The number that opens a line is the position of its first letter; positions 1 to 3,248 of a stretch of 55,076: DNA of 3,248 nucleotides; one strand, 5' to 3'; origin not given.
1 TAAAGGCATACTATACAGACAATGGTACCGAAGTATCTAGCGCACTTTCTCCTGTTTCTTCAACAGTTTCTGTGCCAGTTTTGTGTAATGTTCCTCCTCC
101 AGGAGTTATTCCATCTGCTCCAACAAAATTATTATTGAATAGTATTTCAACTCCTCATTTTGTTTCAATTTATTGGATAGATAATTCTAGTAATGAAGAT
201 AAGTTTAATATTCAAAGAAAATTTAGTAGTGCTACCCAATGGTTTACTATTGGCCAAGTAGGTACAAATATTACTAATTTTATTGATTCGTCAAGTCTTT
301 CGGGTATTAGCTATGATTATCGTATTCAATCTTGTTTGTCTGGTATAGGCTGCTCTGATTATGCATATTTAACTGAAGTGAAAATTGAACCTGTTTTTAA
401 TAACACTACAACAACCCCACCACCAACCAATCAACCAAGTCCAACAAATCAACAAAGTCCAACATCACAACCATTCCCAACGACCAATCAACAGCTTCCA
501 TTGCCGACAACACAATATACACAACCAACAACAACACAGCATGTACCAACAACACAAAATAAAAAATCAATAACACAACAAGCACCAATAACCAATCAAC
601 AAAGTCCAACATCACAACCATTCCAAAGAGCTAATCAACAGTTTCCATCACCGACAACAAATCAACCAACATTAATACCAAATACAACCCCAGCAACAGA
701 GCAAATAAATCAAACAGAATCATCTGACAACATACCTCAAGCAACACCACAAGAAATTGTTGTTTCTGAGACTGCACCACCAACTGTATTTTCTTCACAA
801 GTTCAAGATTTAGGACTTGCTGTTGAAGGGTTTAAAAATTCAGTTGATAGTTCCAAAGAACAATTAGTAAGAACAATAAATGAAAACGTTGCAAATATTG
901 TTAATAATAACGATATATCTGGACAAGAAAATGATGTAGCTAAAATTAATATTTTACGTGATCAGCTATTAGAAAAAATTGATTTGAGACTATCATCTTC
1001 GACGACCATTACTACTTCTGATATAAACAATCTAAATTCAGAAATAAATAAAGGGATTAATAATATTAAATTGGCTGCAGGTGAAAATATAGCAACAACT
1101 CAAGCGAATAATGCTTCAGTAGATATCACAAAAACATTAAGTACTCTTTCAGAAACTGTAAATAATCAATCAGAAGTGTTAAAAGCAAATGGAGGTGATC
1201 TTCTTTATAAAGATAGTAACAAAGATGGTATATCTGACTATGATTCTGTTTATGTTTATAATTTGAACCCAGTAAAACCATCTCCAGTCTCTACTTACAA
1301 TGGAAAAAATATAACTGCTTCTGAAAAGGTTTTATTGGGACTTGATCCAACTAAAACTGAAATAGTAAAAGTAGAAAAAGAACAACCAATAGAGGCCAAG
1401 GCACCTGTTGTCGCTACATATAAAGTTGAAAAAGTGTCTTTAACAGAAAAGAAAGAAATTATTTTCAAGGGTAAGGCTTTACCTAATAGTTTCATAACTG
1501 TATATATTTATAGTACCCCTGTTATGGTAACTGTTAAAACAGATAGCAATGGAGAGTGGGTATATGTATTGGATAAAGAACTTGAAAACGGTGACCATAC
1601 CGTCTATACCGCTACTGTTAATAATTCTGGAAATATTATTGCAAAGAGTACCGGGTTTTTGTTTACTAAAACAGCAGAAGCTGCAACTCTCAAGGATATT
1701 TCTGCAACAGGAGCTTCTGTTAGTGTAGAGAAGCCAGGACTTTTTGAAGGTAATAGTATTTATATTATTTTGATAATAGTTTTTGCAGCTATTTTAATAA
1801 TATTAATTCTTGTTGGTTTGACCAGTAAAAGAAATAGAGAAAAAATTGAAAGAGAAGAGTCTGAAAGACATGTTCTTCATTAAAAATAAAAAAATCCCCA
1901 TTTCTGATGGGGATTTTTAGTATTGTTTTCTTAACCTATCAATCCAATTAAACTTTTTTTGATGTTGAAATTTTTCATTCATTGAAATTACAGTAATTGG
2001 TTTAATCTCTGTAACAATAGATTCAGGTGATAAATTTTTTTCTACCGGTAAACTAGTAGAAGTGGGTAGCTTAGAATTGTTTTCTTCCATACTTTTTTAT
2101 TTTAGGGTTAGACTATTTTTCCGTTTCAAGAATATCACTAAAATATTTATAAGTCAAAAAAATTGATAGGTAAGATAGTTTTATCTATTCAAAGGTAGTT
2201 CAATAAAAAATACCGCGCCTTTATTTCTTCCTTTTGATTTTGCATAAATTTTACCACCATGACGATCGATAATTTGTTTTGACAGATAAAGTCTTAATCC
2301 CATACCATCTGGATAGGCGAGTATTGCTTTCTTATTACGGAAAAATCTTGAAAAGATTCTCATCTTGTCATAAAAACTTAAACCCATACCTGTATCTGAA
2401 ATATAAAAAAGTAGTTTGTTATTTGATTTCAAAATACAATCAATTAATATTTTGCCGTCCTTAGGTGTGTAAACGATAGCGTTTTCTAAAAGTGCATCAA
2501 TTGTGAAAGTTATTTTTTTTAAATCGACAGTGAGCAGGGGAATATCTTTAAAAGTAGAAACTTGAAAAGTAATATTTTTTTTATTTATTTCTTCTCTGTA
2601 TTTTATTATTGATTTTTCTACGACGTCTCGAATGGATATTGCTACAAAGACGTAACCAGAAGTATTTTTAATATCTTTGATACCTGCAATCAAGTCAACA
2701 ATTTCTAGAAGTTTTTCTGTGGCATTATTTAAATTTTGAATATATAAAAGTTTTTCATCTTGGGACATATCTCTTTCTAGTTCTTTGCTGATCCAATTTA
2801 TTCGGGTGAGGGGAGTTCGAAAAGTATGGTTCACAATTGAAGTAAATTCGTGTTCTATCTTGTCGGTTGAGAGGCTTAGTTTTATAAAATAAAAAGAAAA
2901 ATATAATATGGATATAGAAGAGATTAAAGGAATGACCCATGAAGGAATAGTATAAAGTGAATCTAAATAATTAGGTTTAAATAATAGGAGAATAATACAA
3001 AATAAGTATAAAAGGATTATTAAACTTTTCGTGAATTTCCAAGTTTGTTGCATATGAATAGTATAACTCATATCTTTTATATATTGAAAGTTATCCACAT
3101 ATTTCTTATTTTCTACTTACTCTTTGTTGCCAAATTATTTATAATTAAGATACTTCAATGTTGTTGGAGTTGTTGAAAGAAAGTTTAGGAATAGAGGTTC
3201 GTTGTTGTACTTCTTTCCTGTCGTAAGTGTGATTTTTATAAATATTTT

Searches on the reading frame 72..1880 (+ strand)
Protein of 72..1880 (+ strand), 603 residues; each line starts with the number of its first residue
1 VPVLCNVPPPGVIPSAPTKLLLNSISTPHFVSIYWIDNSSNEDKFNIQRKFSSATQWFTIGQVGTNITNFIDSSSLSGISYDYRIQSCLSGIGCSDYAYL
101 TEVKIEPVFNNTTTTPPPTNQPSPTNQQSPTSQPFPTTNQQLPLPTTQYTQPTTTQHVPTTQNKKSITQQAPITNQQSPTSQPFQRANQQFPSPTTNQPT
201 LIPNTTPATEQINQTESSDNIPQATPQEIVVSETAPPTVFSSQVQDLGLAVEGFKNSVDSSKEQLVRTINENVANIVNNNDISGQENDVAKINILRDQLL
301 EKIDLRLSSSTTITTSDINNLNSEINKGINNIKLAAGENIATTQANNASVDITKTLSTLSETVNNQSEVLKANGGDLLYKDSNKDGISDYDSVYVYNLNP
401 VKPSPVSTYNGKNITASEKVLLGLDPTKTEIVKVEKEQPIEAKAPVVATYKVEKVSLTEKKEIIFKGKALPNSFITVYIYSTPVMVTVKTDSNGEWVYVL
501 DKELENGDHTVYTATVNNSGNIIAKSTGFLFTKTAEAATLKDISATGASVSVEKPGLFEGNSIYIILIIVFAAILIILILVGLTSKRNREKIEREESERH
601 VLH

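Call 10: search_protein_families(library=pfam, proteins=[window:72-1880:+], max_evalue=0.001)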
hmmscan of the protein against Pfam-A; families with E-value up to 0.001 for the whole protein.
window:72-1880:+ (603 aa): 1 family
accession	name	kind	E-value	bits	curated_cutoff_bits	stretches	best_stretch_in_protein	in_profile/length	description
PF19077.6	Big_13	-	5.7e-07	30.4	27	1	457-527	23-95/102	Bacterial Ig-like domain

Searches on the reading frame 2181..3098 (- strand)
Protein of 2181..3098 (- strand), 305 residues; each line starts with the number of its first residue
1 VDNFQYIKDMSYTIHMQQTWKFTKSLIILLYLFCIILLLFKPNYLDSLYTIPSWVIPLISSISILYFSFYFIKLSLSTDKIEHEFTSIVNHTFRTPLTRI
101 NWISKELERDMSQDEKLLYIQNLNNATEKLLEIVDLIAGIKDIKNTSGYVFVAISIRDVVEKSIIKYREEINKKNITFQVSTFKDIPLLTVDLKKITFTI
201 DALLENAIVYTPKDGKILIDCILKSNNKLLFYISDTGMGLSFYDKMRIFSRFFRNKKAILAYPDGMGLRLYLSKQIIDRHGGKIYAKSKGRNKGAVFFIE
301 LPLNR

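Call 10: search_protein_families(library=pfam, proteins=[window:2181-3098:-], max_evalue=0.001)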
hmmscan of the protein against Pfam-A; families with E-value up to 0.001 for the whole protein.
window:2181-3098:- (305 aa): 2 families
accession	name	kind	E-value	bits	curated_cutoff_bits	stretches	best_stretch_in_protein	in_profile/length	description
PF02518.31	HATPase_c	-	4.5e-14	53.3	26.4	1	195-304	5-110/111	Histidine kinase-, DNA gyrase B-, and HSP90-like ATPase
PF00512.31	HisKA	-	9.6e-05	22.8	26.9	1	84-135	4-55/66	His Kinase A (phospho-acceptor) domain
